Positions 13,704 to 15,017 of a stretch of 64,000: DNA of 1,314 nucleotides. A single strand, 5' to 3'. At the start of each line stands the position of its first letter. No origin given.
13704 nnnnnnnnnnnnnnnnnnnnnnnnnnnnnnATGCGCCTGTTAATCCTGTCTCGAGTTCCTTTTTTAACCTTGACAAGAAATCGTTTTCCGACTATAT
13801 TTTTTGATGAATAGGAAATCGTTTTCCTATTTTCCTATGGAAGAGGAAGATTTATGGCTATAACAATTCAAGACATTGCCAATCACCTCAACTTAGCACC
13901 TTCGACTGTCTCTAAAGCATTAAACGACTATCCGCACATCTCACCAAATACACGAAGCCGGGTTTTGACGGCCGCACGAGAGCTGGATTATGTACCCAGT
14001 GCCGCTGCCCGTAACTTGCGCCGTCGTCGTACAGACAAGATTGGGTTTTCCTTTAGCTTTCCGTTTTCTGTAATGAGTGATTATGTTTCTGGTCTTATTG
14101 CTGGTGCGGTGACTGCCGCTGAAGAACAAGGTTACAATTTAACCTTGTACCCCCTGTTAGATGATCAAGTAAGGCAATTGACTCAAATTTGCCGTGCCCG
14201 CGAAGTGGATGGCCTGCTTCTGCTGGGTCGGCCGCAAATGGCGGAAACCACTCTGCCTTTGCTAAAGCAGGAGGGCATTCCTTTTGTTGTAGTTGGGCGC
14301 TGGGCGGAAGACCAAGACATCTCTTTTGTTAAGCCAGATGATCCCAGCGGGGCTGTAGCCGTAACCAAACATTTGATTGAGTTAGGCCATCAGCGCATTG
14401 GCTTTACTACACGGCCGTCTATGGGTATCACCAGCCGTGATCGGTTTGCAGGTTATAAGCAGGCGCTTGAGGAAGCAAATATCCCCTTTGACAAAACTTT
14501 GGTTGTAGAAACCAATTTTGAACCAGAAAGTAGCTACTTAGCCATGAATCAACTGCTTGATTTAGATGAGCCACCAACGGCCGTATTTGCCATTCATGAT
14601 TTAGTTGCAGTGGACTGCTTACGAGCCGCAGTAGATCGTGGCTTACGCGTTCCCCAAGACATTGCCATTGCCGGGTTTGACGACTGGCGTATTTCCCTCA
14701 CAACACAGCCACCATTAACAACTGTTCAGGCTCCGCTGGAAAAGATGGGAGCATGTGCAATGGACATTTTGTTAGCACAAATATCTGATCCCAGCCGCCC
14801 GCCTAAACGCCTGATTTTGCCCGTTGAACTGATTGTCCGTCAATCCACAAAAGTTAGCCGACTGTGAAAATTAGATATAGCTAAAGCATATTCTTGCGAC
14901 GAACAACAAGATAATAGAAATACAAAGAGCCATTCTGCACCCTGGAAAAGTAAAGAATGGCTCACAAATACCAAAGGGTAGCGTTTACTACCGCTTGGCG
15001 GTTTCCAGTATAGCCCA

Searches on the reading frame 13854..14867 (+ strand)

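Call 75: search_protein_families(library=pfam, proteins=[window:13854-14867:+])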
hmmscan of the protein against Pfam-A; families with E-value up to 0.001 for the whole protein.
window:13854-14867:+ (337 aa): 4 families
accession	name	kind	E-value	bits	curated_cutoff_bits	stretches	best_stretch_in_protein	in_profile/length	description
PF13377.12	Peripla_BP_3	-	8.7e-38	130.4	26.5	1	172-332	2-167/167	Periplasmic binding protein-like domain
PF00532.27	Peripla_BP_1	-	6.5e-23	82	22.2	1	81-327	19-278/281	Periplasmic binding proteins and sugar binding domain of LacI family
PF00356.27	LacI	-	1.7e-11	44.2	27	1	4-49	1-46/46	Bacterial regulatory proteins, lacI family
PF13407.12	Peripla_BP_4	-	6.7e-08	32.8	35.1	1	69-276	5-217/258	Periplasmic binding protein domain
